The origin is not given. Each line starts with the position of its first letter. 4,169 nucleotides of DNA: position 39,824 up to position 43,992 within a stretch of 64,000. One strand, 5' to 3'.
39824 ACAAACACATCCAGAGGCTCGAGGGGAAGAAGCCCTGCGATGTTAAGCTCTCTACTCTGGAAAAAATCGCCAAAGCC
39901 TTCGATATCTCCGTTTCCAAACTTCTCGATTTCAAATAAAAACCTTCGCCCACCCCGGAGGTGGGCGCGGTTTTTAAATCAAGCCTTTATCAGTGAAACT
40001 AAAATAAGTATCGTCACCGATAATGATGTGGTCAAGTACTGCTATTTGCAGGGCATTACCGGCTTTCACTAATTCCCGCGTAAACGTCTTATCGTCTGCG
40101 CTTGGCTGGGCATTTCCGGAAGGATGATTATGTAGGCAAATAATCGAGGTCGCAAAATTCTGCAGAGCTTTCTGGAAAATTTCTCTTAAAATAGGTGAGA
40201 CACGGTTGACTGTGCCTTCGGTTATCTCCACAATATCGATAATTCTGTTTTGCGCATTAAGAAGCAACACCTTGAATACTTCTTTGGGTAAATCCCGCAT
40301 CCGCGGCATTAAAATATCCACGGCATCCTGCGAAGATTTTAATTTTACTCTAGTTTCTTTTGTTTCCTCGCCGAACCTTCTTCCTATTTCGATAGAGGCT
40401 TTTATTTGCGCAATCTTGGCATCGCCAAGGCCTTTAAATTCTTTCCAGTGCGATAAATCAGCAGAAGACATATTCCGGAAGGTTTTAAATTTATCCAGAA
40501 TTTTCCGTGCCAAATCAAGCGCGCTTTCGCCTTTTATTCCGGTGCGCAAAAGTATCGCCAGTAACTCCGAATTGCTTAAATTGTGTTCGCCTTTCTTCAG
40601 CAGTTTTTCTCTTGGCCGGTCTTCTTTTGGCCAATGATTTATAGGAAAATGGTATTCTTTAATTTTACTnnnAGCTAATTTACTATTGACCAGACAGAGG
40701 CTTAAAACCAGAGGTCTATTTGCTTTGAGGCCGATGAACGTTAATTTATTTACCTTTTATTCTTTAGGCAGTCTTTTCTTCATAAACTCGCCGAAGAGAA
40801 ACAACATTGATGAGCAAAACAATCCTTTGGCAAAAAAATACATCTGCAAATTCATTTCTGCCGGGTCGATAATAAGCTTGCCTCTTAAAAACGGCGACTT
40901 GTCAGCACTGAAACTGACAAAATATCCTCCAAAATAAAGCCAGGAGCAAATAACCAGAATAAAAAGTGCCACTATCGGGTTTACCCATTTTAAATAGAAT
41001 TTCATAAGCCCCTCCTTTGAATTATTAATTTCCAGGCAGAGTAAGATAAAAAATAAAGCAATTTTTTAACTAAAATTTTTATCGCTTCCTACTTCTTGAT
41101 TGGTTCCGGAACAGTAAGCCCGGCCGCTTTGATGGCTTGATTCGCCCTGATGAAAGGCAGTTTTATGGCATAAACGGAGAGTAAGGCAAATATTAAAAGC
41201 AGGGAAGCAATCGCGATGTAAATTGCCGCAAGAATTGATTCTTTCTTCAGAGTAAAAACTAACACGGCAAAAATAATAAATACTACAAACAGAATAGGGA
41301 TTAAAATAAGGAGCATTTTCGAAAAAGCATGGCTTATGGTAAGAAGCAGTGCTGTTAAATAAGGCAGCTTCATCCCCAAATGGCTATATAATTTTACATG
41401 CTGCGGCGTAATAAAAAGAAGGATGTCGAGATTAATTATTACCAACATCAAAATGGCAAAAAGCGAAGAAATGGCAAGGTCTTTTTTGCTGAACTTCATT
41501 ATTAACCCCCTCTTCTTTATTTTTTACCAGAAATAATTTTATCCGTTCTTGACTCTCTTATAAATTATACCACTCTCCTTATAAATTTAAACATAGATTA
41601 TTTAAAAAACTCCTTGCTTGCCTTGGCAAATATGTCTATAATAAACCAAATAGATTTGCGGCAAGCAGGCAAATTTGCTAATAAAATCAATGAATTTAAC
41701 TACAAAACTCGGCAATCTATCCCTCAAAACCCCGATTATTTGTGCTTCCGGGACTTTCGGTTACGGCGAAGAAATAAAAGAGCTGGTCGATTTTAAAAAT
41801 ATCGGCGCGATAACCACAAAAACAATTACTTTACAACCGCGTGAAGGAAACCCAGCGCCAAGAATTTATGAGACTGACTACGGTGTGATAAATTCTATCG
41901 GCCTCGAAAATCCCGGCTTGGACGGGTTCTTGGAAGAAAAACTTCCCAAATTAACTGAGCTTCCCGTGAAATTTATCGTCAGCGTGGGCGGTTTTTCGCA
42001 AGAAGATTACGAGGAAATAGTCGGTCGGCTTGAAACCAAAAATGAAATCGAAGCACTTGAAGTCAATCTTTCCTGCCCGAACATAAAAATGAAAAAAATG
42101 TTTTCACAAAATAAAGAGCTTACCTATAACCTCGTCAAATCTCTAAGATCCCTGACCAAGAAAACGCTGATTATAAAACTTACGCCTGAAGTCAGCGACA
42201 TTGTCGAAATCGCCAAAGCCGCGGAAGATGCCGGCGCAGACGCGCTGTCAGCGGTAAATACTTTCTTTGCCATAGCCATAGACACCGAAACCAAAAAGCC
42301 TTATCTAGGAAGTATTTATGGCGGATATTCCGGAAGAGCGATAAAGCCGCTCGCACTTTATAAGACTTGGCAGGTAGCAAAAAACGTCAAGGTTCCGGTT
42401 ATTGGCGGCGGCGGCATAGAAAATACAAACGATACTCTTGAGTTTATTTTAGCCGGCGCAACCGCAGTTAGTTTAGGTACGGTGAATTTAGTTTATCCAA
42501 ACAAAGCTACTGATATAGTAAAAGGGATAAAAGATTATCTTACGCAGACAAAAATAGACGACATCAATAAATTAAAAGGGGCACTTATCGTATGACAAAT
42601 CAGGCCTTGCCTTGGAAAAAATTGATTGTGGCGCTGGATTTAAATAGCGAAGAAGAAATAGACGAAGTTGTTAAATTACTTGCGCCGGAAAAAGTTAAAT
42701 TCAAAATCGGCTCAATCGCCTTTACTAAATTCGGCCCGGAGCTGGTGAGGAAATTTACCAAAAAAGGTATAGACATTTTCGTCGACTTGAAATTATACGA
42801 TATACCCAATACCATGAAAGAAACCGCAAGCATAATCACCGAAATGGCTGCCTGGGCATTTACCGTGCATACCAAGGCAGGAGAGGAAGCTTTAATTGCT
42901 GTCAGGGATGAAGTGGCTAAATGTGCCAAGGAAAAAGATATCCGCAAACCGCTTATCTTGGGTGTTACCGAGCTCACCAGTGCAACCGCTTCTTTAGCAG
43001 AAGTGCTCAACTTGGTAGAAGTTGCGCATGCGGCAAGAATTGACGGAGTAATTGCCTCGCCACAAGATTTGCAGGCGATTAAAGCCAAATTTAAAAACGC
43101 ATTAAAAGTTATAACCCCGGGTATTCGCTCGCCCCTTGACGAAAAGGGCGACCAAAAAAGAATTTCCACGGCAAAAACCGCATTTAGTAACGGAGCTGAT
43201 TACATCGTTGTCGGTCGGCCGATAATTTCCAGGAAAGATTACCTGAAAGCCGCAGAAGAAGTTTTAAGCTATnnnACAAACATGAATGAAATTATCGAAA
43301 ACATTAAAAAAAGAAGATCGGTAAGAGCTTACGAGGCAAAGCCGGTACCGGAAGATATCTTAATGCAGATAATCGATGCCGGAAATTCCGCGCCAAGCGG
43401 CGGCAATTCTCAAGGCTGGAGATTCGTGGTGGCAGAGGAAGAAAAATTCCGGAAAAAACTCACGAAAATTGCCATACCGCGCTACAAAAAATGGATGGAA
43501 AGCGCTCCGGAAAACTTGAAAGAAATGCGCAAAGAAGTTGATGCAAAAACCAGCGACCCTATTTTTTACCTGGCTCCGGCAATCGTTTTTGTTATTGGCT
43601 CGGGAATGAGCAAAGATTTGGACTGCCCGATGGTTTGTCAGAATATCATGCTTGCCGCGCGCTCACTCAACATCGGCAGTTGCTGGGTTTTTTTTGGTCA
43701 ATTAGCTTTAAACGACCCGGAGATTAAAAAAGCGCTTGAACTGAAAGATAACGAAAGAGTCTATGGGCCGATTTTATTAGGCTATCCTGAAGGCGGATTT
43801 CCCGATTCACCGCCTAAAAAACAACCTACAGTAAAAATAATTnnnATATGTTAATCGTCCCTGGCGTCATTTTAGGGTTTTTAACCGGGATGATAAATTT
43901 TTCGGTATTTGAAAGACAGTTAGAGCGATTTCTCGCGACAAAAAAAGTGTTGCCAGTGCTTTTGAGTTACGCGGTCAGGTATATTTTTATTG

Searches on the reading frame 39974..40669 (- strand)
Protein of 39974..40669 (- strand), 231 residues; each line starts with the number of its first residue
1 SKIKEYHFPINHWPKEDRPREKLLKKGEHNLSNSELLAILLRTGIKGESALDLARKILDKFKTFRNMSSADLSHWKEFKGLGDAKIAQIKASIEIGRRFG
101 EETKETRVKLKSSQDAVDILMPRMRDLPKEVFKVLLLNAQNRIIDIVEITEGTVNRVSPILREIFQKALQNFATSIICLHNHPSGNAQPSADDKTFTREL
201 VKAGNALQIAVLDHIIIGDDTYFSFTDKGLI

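Call 91: search_protein_families(library=pfam, proteins=[window:39974-40669:-], max_evalue=0.00001)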
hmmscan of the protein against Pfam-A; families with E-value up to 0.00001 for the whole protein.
window:39974-40669:- (231 aa): 3 families
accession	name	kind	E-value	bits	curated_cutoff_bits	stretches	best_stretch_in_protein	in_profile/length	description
PF04002.20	RadC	-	1.5e-42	144.8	22.1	1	111-230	2-121/121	RadC-like JAB domain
PF20582.4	UPF0758_N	-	3.4e-29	101.2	27.1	1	10-87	1-77/77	UPF0758 N-terminal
PF14464.11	Prok-JAB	-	1.3e-06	28.7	25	1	124-205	13-95/114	Prokaryotic homologs of the JAB domain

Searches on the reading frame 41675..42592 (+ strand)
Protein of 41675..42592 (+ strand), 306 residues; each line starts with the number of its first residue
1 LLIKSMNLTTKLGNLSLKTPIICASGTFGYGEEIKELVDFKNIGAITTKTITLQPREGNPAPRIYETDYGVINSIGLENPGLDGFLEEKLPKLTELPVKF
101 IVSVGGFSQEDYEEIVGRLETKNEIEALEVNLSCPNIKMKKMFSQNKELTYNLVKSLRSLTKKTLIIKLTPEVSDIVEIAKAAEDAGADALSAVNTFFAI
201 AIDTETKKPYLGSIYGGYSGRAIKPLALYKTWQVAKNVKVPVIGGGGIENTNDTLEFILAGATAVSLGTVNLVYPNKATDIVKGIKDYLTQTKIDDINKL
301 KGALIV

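Call 91: search_protein_families(library=pfam, proteins=[window:41675-42592:+], max_evalue=0.00001)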
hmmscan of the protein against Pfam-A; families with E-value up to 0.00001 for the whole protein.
window:41675-42592:+ (306 aa): 1 family
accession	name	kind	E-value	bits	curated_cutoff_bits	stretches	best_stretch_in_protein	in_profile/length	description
PF01180.27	DHO_dh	-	5e-71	239.7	27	1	8-288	2-290/291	Dihydroorotate dehydrogenase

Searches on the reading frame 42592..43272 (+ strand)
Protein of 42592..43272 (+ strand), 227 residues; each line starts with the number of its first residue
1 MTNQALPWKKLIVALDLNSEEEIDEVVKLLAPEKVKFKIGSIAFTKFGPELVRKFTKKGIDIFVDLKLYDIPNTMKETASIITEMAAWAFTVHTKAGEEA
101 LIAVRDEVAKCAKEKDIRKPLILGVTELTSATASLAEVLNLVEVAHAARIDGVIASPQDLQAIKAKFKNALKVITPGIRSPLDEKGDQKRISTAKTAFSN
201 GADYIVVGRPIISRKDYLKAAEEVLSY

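Call 91: search_protein_families(library=pfam, proteins=[window:42592-43272:+], max_evalue=0.00001)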
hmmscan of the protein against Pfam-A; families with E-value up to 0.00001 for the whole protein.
window:42592-43272:+ (227 aa): 1 family
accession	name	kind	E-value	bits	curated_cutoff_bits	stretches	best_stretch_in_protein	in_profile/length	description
PF00215.30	OMPdecase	-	4.1e-43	148.3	27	1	10-223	2-220/221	Orotidine 5'-phosphate decarboxylase / HUMPS family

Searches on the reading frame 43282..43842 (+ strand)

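Call 91: search_protein_families(library=pfam, proteins=[window:43282-43842:+], max_evalue=0.00001)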
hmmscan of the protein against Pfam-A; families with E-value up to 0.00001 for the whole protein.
window:43282-43842:+ (187 aa): 2 families
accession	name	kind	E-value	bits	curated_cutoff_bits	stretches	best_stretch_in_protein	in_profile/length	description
PF00881.29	Nitroreductase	-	1.7e-29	103.6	23.5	1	8-168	1-167/167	Nitroreductase family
PF14512.11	TM1586_NiRdase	-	1.4e-13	51.4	27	0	100-173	68-137/215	Putative TM nitroreductase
